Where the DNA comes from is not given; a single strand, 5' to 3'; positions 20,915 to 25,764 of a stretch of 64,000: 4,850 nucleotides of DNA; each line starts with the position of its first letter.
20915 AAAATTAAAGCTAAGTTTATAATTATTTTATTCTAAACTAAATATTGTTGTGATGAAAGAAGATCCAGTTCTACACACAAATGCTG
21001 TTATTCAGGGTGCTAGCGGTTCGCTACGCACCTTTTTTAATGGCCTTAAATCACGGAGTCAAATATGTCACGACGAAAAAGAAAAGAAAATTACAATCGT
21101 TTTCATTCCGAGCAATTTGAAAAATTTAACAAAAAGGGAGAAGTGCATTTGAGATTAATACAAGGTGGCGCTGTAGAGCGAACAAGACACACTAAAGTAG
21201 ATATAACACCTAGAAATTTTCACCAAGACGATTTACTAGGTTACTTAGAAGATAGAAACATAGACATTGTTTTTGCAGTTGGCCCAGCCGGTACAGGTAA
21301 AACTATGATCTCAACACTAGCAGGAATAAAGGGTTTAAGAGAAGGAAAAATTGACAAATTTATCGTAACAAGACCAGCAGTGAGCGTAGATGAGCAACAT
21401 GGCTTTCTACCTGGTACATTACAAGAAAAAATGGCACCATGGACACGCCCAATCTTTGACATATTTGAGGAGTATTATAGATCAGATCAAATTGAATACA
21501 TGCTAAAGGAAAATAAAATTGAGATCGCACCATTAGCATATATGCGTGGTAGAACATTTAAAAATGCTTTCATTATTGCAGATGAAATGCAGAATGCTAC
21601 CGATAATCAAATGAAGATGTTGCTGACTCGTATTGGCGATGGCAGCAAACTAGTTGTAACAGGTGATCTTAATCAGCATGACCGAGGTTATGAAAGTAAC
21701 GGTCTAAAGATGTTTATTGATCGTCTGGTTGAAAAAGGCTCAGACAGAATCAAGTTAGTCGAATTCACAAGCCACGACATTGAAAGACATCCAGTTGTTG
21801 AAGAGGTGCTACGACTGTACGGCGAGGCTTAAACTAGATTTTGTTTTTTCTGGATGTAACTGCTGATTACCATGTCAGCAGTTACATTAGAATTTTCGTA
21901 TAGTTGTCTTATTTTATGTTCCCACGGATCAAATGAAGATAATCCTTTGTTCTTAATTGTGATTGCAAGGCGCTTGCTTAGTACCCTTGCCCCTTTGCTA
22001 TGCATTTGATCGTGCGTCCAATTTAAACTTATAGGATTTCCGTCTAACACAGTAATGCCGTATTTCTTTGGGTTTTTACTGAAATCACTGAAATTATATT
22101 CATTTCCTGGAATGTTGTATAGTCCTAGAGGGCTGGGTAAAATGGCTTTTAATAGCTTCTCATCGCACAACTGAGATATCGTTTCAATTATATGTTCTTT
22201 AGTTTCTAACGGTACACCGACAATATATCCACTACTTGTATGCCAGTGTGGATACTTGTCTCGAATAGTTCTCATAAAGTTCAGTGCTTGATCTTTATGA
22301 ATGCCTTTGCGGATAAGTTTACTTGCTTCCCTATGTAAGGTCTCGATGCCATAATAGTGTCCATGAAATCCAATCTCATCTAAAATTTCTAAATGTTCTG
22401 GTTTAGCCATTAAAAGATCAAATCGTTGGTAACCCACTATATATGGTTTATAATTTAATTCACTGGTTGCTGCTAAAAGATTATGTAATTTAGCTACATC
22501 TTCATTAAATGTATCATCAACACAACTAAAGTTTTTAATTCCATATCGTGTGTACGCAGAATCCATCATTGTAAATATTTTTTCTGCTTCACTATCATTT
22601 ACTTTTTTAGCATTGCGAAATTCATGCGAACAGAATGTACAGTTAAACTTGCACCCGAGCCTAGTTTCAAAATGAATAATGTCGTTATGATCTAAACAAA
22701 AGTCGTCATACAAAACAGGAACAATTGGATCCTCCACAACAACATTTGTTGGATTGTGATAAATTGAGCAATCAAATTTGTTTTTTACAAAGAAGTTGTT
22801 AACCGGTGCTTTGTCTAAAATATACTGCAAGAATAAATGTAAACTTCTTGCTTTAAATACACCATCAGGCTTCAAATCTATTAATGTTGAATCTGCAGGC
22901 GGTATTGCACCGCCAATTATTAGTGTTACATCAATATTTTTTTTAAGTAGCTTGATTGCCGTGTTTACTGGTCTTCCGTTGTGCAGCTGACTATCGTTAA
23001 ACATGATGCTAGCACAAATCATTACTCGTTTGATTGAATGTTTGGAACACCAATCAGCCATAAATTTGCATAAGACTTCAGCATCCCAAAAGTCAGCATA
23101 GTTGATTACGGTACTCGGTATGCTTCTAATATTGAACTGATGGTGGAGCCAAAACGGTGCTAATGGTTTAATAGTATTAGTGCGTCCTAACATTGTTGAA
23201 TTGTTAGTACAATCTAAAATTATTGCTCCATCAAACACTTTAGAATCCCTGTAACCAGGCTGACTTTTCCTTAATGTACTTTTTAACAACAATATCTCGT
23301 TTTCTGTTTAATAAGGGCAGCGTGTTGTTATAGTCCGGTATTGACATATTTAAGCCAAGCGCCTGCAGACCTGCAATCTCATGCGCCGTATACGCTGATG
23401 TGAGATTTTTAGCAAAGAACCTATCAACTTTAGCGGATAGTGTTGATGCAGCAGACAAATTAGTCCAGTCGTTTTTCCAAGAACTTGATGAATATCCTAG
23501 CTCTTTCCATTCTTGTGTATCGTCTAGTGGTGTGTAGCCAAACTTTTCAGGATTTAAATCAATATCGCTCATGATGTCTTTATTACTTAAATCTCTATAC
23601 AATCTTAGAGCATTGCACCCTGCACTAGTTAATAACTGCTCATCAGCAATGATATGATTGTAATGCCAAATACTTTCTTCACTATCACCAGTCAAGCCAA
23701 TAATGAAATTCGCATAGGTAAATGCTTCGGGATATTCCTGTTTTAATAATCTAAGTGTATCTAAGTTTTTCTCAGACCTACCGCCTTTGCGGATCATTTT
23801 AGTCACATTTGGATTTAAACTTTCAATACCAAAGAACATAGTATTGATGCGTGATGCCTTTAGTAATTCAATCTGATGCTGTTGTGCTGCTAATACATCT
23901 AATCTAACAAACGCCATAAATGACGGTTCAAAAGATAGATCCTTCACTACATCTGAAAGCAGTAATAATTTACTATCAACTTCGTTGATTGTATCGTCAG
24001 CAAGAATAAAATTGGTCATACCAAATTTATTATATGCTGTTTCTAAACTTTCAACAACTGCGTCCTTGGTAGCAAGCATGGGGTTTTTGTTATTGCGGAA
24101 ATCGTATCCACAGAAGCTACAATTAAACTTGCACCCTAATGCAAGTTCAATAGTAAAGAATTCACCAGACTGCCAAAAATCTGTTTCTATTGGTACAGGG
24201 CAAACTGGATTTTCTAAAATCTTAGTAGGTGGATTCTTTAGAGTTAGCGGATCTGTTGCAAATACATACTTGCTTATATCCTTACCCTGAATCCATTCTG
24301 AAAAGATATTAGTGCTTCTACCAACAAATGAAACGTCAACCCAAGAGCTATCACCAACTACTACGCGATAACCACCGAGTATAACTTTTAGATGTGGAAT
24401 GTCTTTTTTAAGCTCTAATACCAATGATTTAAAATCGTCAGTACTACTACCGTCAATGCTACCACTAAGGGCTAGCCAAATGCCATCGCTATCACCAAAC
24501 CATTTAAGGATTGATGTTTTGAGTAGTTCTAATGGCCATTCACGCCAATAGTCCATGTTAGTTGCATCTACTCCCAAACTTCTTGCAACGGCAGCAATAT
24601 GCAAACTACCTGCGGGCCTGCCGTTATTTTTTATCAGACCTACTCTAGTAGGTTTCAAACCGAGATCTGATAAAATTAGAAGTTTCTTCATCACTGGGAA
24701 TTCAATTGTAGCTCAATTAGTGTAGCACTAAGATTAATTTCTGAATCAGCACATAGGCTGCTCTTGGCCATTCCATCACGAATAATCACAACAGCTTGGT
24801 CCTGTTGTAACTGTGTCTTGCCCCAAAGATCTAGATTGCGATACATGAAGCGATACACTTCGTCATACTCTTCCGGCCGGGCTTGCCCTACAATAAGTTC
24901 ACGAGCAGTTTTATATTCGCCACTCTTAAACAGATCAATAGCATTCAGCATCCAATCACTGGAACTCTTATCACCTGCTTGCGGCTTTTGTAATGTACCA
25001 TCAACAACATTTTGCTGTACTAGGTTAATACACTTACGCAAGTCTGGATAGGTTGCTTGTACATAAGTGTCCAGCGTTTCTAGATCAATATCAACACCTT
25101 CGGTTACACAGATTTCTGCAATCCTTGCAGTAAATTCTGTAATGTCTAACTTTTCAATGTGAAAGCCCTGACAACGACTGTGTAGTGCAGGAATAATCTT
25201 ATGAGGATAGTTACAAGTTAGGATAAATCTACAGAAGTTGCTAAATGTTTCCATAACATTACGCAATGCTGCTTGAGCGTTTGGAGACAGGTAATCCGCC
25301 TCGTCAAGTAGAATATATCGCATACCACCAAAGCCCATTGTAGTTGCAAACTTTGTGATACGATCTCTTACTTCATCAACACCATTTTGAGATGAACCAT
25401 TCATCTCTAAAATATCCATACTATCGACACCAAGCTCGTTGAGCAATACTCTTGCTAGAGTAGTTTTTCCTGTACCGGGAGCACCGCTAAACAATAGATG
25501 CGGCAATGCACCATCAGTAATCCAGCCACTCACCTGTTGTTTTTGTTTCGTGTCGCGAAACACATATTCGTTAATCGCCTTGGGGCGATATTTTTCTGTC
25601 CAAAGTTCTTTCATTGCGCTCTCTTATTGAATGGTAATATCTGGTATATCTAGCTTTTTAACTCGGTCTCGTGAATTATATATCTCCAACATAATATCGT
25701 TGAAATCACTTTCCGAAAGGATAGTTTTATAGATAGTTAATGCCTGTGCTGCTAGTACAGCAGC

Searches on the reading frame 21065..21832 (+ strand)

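Call 68: search_protein_families(library=pfam, proteins=[window:21065-21832:+], max_evalue=0.00001)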
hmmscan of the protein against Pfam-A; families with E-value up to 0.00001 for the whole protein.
window:21065-21832:+ (255 aa): 2 families
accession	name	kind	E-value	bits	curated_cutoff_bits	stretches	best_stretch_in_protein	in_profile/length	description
PF02562.22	PhoH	-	3.1e-69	233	27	1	47-252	2-204/205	PhoH-like protein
PF13604.12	AAA_30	-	5.7e-07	29.9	27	1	65-206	17-129/191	AAA domain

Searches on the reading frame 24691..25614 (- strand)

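Call 68: search_protein_families(library=pfam, proteins=[window:24691-25614:-], max_evalue=0.00001)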
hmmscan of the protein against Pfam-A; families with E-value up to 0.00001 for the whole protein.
window:24691-25614:- (307 aa): 6 families
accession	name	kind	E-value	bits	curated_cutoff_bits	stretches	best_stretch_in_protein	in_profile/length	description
PF00004.35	AAA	-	6.8e-18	65.8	21.2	1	40-149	1-124/131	ATPase family associated with various cellular activities (AAA)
PF13177.12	DNA_pol3_delta2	-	1.3e-08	35.5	27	1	76-156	80-160/161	DNA polymerase III, delta subunit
PF13401.12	AAA_22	-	7e-07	30.1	27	0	40-88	8-56/130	AAA domain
PF05496.18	RuvB_N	-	1.2e-06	28.9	27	1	10-65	2-61/159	Holliday junction DNA helicase RuvB P-loop domain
PF25361.1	AAA_lid_RFC1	-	4.1e-06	26.6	34.9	1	161-200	4-43/59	RFC1-like, AAA+ ATPase lid domain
PF03215.21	Rad17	-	6.1e-06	26.7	23.8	1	2-90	6-100/186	Rad17 P-loop domain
